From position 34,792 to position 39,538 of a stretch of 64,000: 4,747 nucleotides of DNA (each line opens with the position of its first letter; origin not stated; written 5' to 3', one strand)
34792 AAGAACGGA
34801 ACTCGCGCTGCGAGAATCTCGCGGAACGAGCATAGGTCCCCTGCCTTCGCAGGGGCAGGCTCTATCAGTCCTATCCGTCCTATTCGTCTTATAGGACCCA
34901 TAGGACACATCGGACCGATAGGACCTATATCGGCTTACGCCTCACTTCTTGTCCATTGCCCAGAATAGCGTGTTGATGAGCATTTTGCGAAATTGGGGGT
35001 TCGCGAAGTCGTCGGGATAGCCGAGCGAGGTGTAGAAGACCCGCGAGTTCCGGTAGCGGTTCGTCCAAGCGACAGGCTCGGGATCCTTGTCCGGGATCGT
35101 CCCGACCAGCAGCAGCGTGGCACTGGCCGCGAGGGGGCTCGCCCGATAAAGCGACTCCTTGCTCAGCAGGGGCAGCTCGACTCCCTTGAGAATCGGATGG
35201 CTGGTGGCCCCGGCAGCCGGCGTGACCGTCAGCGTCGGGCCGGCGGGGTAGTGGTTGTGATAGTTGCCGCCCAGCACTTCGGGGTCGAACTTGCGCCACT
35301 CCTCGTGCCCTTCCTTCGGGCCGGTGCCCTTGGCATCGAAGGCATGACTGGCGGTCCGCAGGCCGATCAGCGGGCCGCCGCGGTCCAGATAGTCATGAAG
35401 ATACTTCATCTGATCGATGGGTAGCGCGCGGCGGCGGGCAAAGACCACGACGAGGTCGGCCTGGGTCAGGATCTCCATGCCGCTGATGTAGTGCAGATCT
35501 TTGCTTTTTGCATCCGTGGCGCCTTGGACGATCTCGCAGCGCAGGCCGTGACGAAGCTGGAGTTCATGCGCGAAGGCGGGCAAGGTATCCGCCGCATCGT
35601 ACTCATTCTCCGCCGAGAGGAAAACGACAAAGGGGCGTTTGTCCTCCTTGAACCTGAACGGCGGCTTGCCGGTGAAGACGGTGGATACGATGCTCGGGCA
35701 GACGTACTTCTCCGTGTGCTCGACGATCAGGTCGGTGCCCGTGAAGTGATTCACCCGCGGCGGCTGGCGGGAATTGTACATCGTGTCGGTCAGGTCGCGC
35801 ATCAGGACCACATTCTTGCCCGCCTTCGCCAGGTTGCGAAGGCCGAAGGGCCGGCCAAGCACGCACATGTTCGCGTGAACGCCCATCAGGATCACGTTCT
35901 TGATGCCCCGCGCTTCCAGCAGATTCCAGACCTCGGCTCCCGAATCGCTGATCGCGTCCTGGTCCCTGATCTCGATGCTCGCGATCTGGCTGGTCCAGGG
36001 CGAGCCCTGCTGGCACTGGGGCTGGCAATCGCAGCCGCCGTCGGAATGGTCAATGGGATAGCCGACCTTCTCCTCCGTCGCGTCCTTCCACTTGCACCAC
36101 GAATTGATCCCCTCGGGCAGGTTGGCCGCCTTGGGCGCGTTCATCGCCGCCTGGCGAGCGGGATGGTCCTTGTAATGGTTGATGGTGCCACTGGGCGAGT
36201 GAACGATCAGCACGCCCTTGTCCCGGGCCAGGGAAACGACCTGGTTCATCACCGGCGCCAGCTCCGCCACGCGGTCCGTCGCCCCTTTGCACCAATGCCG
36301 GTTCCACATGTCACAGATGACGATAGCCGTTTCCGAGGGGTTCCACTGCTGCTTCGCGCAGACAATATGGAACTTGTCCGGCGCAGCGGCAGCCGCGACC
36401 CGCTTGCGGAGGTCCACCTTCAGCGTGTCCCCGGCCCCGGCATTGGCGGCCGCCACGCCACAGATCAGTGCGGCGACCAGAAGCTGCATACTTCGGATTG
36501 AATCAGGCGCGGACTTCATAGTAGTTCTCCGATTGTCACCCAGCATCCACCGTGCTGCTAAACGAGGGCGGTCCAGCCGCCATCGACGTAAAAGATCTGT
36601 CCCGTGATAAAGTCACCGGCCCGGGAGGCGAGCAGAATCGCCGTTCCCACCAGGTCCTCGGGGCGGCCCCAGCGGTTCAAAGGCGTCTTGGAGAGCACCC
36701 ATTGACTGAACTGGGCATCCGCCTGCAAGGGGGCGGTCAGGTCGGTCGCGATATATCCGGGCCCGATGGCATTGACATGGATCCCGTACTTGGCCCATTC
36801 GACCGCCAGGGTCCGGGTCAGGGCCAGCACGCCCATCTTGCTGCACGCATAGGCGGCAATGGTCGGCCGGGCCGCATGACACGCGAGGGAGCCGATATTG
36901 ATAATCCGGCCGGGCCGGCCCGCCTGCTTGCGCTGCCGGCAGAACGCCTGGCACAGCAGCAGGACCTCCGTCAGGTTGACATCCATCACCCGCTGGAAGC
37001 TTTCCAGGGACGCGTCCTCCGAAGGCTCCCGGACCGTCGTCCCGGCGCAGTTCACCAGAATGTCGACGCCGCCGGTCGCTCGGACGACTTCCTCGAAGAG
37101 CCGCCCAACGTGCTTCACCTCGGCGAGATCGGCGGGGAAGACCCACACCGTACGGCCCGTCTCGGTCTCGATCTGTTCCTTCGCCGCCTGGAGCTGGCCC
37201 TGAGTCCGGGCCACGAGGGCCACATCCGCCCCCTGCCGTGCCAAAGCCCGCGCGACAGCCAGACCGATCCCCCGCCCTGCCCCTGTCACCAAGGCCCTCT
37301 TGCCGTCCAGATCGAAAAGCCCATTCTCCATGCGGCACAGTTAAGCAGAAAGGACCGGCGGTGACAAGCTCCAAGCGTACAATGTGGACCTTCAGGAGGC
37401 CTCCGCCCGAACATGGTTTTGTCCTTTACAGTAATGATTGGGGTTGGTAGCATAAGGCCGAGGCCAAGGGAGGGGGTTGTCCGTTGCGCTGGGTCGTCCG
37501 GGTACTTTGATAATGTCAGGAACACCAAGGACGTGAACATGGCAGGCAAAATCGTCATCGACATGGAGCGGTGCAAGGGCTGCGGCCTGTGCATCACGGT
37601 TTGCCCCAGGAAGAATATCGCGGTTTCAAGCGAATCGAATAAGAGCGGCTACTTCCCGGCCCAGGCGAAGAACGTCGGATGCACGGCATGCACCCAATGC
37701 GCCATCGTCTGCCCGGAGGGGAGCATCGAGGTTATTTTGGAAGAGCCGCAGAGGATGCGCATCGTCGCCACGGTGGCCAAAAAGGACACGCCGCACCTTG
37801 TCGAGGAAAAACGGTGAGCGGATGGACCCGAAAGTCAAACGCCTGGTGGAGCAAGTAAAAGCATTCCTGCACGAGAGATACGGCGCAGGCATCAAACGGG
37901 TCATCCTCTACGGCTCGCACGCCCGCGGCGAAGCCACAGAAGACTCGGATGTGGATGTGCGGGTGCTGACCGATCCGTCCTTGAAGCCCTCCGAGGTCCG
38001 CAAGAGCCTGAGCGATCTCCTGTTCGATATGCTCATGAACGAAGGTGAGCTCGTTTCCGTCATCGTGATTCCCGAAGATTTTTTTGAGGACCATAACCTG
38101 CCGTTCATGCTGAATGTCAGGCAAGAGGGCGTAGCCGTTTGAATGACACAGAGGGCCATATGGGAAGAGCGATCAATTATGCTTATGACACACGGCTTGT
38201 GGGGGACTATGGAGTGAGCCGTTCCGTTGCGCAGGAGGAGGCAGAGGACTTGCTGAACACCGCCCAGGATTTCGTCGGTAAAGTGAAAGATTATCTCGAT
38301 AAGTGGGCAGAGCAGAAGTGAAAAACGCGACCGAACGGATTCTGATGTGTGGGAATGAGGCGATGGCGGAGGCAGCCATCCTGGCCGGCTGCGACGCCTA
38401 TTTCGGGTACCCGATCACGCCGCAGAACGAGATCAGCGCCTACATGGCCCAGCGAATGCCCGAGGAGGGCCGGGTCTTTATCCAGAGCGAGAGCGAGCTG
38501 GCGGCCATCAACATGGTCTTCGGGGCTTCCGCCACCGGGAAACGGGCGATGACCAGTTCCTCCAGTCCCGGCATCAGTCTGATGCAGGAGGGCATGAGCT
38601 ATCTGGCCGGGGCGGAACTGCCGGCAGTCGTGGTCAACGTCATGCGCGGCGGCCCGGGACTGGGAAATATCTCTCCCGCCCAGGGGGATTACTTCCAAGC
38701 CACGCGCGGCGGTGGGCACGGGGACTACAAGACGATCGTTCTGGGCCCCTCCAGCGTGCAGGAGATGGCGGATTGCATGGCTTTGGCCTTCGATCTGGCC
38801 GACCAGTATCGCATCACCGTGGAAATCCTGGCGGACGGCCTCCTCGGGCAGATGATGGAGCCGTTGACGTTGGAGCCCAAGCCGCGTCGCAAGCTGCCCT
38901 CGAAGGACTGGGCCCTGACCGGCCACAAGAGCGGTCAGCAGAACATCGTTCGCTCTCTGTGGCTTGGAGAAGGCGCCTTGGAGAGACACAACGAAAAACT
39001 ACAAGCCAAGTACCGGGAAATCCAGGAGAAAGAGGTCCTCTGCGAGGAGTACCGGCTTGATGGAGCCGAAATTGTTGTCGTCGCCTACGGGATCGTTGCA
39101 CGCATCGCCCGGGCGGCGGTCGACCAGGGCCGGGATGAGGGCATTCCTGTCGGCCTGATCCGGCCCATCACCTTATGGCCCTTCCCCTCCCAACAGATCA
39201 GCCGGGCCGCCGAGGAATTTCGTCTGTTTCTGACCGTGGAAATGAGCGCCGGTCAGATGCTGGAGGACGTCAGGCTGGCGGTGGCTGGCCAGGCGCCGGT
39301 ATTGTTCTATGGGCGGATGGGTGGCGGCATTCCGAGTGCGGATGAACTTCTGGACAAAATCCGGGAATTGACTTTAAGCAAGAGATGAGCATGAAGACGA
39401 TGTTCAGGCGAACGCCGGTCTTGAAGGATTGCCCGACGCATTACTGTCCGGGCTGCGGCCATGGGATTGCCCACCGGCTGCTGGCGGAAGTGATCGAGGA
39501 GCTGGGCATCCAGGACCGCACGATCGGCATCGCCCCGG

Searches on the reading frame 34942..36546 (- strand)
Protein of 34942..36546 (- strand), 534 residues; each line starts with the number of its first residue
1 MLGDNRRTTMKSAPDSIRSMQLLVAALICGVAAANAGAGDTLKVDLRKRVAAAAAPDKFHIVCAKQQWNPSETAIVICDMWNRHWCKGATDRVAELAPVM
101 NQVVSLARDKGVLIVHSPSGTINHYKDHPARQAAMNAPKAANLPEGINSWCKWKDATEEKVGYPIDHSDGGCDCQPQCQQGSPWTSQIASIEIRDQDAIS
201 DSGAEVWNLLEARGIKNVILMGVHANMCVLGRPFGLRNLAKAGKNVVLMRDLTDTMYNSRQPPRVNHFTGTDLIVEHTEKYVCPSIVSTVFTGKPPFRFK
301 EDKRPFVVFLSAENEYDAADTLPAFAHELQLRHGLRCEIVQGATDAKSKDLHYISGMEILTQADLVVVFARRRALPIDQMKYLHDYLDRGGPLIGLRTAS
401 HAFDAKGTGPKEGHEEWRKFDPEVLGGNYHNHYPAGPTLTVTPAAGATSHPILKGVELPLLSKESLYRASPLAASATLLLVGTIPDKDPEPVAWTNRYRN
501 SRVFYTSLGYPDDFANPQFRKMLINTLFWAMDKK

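Call 80: search_protein_families(library=pfam, proteins=[window:34942-36546:-], max_evalue=0.00001)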
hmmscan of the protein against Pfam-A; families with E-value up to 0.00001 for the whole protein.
window:34942-36546:- (534 aa): 2 families
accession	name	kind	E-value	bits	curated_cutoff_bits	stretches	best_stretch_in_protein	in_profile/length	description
PF06283.17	ThuA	-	8.4e-17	62.6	33.4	1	354-530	43-209/209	Trehalose utilisation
PF00857.26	Isochorismatase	-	2.9e-08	34.4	27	0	203-257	101-152/175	Isochorismatase domain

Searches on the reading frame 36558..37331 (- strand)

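Call 80: search_protein_families(library=pfam, proteins=[window:36558-37331:-], max_evalue=0.00001)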
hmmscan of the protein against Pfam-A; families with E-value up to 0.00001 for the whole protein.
window:36558-37331:- (257 aa): 4 families
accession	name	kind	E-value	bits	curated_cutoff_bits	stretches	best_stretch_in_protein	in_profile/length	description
PF13561.12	adh_short_C2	-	3e-62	210.7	27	1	17-254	1-236/236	Enoyl-(Acyl carrier protein) reductase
PF00106.31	adh_short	-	2.5e-56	190.7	26.6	1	11-205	1-193/195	short chain dehydrogenase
PF08659.16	KR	-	1.3e-10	41.9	22.6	1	14-132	4-125/180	KR domain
PF01370.27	Epimerase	-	9.3e-06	25.7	20.9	0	13-176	1-157/240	NAD dependent epimerase/dehydratase family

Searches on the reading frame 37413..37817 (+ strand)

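Call 80: search_protein_families(library=pfam, proteins=[window:37413-37817:+], max_evalue=0.00001)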
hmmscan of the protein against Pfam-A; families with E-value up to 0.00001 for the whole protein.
window:37413-37817:+ (134 aa): 9 families
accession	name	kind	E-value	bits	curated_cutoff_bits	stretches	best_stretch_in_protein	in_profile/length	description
PF12838.12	Fer4_7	-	4e-13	50.1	27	1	53-103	1-51/52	4Fe-4S dicluster domain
PF00037.32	Fer4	-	6.9e-10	38.8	21.1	1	47-67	1-21/24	4Fe-4S binding domain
PF12837.12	Fer4_6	-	9.2e-10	38.4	25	1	46-66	1-21/24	4Fe-4S binding domain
PF14697.11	Fer4_21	-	2.3e-09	37.7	35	0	46-68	33-56/59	4Fe-4S dicluster domain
PF13187.11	Fer4_9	-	7.8e-09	35.9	27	1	53-104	1-51/52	4Fe-4S dicluster domain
PF13484.11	Fer4_16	-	1.1e-08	36.2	30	0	53-72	1-20/66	4Fe-4S double cluster binding domain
PF13237.11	Fer4_10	-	4.6e-08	33.3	25.5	1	46-101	1-53/53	4Fe-4S dicluster domain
PF25160.1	LdpA_Fe-S-bd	-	6.7e-08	32.6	27.6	0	49-73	23-47/49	LdpA Fe-S cluster-binding domain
PF12797.12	Fer4_2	-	3.6e-07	30.1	24.5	1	46-65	2-21/22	4Fe-4S binding domain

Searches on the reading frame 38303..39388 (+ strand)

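Call 80: search_protein_families(library=pfam, proteins=[window:38303-39388:+], max_evalue=0.00001)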
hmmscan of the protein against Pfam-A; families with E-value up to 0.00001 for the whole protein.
window:38303-39388:+ (361 aa): 3 families
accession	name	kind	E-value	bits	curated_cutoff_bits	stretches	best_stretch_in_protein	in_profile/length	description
PF01855.24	POR_N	-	7.1e-49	167.1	27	1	23-201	1-177/231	Pyruvate flavodoxin/ferredoxin oxidoreductase, thiamine diP-bdg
PF17147.9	PFOR_II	-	1.1e-25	90.4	27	1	255-348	1-101/102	Pyruvate:ferredoxin oxidoreductase core domain II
PF02780.25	Transketolase_C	-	8.9e-08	32.5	25.9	1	253-313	8-68/124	Transketolase, C-terminal domain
